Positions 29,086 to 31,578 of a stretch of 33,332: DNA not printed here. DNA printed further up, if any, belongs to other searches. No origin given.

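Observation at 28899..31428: Reversed-order fusion of 2-hydroxyacyl-CoA-dehydratase-like domain and its ATP-dependent activator, with a small co-translated partner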

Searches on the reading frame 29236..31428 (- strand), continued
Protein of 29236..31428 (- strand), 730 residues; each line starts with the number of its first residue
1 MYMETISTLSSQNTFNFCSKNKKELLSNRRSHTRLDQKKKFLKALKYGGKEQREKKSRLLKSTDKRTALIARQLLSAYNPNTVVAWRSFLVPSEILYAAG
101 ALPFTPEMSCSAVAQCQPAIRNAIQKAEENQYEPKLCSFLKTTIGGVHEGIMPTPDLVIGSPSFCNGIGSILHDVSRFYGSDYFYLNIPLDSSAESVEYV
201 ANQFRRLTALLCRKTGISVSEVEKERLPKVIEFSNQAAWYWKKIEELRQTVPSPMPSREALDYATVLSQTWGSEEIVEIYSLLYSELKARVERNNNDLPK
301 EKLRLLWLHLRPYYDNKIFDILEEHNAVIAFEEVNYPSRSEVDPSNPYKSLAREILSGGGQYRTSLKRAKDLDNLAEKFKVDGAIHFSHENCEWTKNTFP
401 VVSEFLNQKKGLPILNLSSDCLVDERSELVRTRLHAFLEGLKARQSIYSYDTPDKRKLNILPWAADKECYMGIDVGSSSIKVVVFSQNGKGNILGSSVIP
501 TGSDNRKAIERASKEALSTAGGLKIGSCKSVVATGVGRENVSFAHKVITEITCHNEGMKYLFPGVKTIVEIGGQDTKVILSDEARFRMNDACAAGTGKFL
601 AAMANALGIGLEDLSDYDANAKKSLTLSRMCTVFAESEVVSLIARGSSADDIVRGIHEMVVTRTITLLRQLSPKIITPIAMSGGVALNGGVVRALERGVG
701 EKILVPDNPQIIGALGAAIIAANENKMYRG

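Call 20: search_solved_structures(query=window:29236-31428:-, max_evalue=0.01, show_alignments=3)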
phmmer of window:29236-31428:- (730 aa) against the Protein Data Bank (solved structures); distinct sequences matched with E-value up to 0.01: 10.
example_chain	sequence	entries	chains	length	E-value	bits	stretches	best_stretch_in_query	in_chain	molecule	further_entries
9gai_D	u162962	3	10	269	4.2e-55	190.4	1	472-723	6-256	3-methylbenzoyl-CoA reductase alpha subunit MbdQ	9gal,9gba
4eht_A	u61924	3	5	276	5.4e-52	180.1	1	471-726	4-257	Activator of 2-hydroxyisocaproyl-CoA dehydratase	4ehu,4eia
1hux_A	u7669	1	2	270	3.2e-47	164.3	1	471-722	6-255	ACTIVATOR OF (R)-2-HYDROXYGLUTARYL-COA DEHYDRATASE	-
7yyl_E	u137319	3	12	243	2.2e-36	128.5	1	470-722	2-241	Putative CoA-substrate-specific enzyme activase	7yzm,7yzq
9gai_C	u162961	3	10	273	4.3e-32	114.3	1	471-729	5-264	3-methylbenzoyl-CoA reductase delta subunit MbdP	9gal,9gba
7yyl_C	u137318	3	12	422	1.1e-10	43.6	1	128-442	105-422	Dehydratase family protein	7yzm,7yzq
8s02_A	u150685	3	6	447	1.2e-10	43.5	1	102-328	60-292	BzdO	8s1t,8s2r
6eno_A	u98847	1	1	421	2.5e-10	42.5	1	128-439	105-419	Dehydratase family protein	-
3o3m_A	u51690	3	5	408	3.9e-09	38.5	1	70-307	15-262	alpha subunit 2-hydroxyisocaproyl-CoA dehydratase | alpha-subunit 2-hydroxyisocaproyl-CoA dehydratase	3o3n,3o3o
9g87_A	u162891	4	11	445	0.00097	20.6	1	116-445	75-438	3-methylbenzoyl-CoA reductase beta subunit MbdO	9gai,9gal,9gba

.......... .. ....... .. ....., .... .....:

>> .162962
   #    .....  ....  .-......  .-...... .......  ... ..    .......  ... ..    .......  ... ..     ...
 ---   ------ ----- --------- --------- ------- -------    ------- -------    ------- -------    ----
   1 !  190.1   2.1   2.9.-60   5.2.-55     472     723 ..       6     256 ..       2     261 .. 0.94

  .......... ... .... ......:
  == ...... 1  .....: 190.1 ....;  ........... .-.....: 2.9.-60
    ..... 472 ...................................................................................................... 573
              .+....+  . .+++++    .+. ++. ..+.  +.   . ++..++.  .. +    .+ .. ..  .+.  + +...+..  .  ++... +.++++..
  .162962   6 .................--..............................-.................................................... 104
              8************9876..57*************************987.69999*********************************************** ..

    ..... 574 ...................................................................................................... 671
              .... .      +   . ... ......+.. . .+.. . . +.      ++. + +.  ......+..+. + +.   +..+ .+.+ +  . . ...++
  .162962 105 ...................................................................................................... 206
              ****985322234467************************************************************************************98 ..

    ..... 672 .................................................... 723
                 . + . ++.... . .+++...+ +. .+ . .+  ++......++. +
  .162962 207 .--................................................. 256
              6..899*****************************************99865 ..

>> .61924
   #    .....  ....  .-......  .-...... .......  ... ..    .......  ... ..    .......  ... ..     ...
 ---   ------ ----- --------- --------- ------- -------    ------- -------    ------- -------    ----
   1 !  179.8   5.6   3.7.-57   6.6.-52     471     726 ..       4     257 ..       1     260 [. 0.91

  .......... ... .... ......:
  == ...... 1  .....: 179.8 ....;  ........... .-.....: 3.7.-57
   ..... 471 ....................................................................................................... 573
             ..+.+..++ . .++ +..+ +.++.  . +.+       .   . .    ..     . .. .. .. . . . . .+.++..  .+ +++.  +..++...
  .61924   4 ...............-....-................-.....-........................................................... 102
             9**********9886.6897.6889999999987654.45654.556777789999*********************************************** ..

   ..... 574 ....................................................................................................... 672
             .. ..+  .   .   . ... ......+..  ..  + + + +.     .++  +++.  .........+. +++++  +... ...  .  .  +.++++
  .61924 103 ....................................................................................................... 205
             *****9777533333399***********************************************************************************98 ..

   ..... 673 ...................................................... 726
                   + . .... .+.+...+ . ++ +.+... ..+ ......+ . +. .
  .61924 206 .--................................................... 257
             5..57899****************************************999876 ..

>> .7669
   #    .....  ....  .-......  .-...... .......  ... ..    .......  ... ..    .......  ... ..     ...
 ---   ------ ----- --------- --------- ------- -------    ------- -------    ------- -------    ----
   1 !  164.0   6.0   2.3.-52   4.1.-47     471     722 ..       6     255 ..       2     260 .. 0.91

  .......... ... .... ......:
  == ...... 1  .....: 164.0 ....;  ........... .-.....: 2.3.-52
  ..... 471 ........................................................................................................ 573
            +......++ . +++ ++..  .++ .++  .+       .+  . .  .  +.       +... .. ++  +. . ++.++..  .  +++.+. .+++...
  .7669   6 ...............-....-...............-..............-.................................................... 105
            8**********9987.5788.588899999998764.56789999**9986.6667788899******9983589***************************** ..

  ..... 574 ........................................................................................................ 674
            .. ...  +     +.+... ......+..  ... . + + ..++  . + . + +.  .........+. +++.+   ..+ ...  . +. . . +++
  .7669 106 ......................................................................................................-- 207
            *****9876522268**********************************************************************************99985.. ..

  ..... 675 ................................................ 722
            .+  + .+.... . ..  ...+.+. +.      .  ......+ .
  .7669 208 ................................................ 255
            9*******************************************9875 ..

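Call 37: search_protein_representatives(protein=window:29236-31428:-)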
Query: 730 residues. Proteins with E-value up to 0.001 (for the whole library): 6783; up to 1e-10: 3990; up to 1e-30: 1114. The best 150 are listed.
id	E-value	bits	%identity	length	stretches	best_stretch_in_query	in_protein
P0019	9.3e-196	668.5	48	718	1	55-722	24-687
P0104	3.4e-183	627.0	46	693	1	28-723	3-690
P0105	3.3e-169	580.8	45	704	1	28-721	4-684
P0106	4.2e-146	504.4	48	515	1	220-723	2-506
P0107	7.3e-121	421.0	45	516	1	210-724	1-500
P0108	6.2e-115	401.4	35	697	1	28-723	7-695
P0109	9.8e-107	374.3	70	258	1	471-724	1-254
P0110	6.2e-103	361.7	45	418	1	322-725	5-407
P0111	1.6e-99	350.5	36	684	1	51-723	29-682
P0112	5.6e-80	285.9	41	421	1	35-445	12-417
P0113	8.8e-73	262.1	36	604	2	461-722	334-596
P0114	1.0e-70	255.2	38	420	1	36-443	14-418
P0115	2.3e-70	254.1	43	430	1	332-722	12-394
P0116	3.6e-69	250.2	44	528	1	341-723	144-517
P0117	1.9e-68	247.8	37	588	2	468-721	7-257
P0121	6.3e-65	236.1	32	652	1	84-723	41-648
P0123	4.6e-64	233.3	43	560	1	403-724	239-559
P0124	1.3e-63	231.8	34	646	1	89-723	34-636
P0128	3.5e-61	223.8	39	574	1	371-723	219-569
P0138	2.2e-59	217.8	44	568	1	380-723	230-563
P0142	5.2e-58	213.3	48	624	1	465-723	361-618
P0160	6.4e-56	206.4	32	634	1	163-726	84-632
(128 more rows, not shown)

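Call 38: search_protein_families(library=pfam, proteins=[P0104, P0108, P0111, P0121, P0124, P0160, P0123, P0128, P0138, P0142], max_evalue=0.0001)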
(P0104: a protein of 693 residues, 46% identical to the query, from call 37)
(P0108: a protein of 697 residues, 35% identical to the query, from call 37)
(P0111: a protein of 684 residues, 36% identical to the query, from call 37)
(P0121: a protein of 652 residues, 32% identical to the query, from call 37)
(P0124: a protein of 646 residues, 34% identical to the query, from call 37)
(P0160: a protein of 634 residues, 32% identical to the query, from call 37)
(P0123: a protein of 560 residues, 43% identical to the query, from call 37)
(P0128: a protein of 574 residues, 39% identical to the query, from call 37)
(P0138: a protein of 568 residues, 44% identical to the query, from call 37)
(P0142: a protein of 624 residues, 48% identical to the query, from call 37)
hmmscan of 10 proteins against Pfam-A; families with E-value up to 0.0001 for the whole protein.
P0104 (693 aa): 2 families
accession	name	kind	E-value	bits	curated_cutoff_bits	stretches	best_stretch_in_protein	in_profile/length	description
PF06050.19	HGD-D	-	7.8e-48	164.2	28.4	1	65-415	4-342/342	2-hydroxyglutaryl-CoA dehydratase, D-component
PF01869.26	BcrAD_BadFG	-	9.3e-44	150.4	31.5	1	438-688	1-271/271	BadF/BadG/BcrA/BcrD ATPase family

P0108 (697 aa): 2 families
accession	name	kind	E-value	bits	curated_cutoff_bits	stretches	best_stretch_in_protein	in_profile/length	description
PF06050.19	HGD-D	-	1.4e-44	153.6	28.4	1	70-418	4-340/342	2-hydroxyglutaryl-CoA dehydratase, D-component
PF01869.26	BcrAD_BadFG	-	8e-33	114.5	31.5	1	436-693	2-271/271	BadF/BadG/BcrA/BcrD ATPase family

P0111 (684 aa): 3 families
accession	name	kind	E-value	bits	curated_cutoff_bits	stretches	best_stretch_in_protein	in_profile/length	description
PF06050.19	HGD-D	-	9e-63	213.3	28.4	1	69-411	4-341/342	2-hydroxyglutaryl-CoA dehydratase, D-component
PF01869.26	BcrAD_BadFG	-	1.3e-55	189.3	31.5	1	432-680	1-271/271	BadF/BadG/BcrA/BcrD ATPase family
PF02782.22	FGGY_C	-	2.4e-06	27.9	27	1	610-680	120-194/198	FGGY family of carbohydrate kinases, C-terminal domain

P0121 (652 aa): 2 families
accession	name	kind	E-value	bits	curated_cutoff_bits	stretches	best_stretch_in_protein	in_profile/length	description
PF06050.19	HGD-D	-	1.2e-73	249.1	28.4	1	45-376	1-342/342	2-hydroxyglutaryl-CoA dehydratase, D-component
PF01869.26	BcrAD_BadFG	-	1.1e-61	209.2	31.5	1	397-646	1-271/271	BadF/BadG/BcrA/BcrD ATPase family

P0124 (646 aa): 2 families
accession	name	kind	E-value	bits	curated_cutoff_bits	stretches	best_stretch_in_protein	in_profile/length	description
PF06050.19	HGD-D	-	9.5e-73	246.1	28.4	1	33-362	1-342/342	2-hydroxyglutaryl-CoA dehydratase, D-component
PF01869.26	BcrAD_BadFG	-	2.2e-61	208.2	31.5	1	386-634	2-271/271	BadF/BadG/BcrA/BcrD ATPase family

P0160 (634 aa): 2 families
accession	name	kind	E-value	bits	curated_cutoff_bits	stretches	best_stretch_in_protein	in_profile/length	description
PF06050.19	HGD-D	-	1.3e-51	176.7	28.4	1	15-356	1-342/342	2-hydroxyglutaryl-CoA dehydratase, D-component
PF01869.26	BcrAD_BadFG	-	1.7e-51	175.7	31.5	1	379-627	2-271/271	BadF/BadG/BcrA/BcrD ATPase family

P0123 (560 aa): 3 families
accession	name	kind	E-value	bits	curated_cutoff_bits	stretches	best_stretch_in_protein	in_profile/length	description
PF01869.26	BcrAD_BadFG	-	1e-63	215.8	31.5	1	307-556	1-271/271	BadF/BadG/BcrA/BcrD ATPase family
PF06050.19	HGD-D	-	6.3e-35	121.8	28.4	2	124-274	175-340/342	2-hydroxyglutaryl-CoA dehydratase, D-component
PF05378.19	Hydant_A_N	-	5.5e-06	26.7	25.2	1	307-363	2-59/176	Hydantoinase/oxoprolinase N-terminal region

P0128 (574 aa): 3 families
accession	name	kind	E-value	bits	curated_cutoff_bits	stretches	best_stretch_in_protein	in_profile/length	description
PF01869.26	BcrAD_BadFG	-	6.5e-69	232.9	31.5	1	319-567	2-271/271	BadF/BadG/BcrA/BcrD ATPase family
PF06050.19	HGD-D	-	6.9e-36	124.9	28.4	2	164-284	213-342/342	2-hydroxyglutaryl-CoA dehydratase, D-component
PF02782.22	FGGY_C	-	9.5e-07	29.2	27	1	493-567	116-194/198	FGGY family of carbohydrate kinases, C-terminal domain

P0138 (568 aa): 2 families
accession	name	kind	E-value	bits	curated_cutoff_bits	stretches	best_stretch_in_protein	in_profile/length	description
PF01869.26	BcrAD_BadFG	-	8.8e-59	199.7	31.5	1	307-561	2-271/271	BadF/BadG/BcrA/BcrD ATPase family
PF06050.19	HGD-D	-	8.4e-34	118.1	28.4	2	147-286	194-342/342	2-hydroxyglutaryl-CoA dehydratase, D-component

P0142 (624 aa): 2 families
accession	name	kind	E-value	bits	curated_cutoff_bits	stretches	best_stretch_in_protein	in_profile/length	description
PF01869.26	BcrAD_BadFG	-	1.2e-61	209.1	31.5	1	368-616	2-271/271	BadF/BadG/BcrA/BcrD ATPase family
PF06050.19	HGD-D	-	2.3e-25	90.3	28.4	2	6-128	1-123/342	2-hydroxyglutaryl-CoA dehydratase, D-component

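Call 42: find_related_loci(query=A2, collection=genome_contigs, flank=6000)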
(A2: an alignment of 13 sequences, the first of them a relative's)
Query A2 (730 aa) in genome_contigs; peptide patterns used: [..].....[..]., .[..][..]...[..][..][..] (x = any residue, [..] = any of these).
600 stretches matched a pattern (row limit reached: there are more); 592 encode a relative of the query (tblastn E <= 1e-3); the best 80 are kept; 80 distinct loci.
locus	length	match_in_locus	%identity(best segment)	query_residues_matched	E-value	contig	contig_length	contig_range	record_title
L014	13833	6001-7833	38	84-721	2e-125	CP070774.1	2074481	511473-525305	MAG: Syntrophobacterales bacterium isolate bin204 chromosome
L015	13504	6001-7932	37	70-726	2e-122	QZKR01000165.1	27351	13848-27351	MAG: Myxococcales bacterium isolate SURF_8 Ga0104751_1002628, whole genome shotgun sequence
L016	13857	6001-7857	35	88-721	4e-106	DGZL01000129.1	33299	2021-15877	MAG TPA_asm: Firmicutes bacterium UBA4981 UBA4981_contig_7311, whole genome shotgun sequence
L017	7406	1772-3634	33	72-711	9e-95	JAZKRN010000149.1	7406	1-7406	MAG: Desulfohalobiaceae bacterium isolate NA-0cm_bin.14 NODE_3062_length_7406_cov_27.106516, whole genome shotgun sequen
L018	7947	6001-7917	32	56-712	9e-94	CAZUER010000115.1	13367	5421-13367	MAG TPA_asm: uncultured Desulfohalobiaceae bacterium isolate SRP141376_co2_327 genome assembly, contig: NODE_9016_length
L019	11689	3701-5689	30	54-723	6e-82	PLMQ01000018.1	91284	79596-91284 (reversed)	MAG: Syntrophaceae bacterium isolate fen_1166 73.20120800_E2X.51_contig_670, whole genome shotgun sequence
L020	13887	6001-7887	31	84-711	8e-76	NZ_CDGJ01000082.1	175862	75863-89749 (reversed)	Acididesulfobacillus acetoxydans strain INE, whole genome shotgun sequence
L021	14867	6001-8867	30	45-726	2e-73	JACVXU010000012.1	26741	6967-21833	MAG: Bacteroidetes bacterium isolate B4_bin.17 scaffold_179, whole genome shotgun sequence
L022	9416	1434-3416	29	54-721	7e-72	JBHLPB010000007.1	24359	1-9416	MAG: Promethearchaeota archaeon isolate DZ3S.363 DZ3S.363@5459, whole genome shotgun sequence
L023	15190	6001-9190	34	34-721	2e-113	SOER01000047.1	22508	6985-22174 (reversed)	MAG: Candidatus Loosdrechtia aerotolerans isolate YC1 NODE_47_length_22508_cov_12.179259, whole genome shotgun sequence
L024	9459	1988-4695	29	113-721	6e-63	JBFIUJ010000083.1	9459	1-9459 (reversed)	MAG: Gemmatimonadales bacterium isolate Mix_sand13.2021.11.G.8 k141_2438997_length_9459_cov_10.0000, whole genome shotgu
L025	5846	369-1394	36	366-728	3e-61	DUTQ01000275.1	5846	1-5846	MAG TPA_asm: Thermoanaerobacterales bacterium isolate AS05jafATM_97 57464_AS05, whole genome shotgun sequence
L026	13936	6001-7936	47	84-721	8e-81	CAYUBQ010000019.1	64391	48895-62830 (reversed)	MAG TPA_asm: uncultured Desulfobacterales bacterium isolate SRP332253_co1_149 genome assembly, contig: NODE_438_length_6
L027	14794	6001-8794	39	88-723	9e-60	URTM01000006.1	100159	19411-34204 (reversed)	uncultured Dorea sp. isolate UMGS1335 genome assembly, contig: NODE_159_length_100159_cov_16.323633, whole genome shotgu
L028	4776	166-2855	38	88-721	2e-58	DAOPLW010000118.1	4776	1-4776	MAG TPA_asm: Oscillospiraceae bacterium isolate AMR_MDS_3215 NODE_19372_length_4776_cov_4.407329, whole genome shotgun s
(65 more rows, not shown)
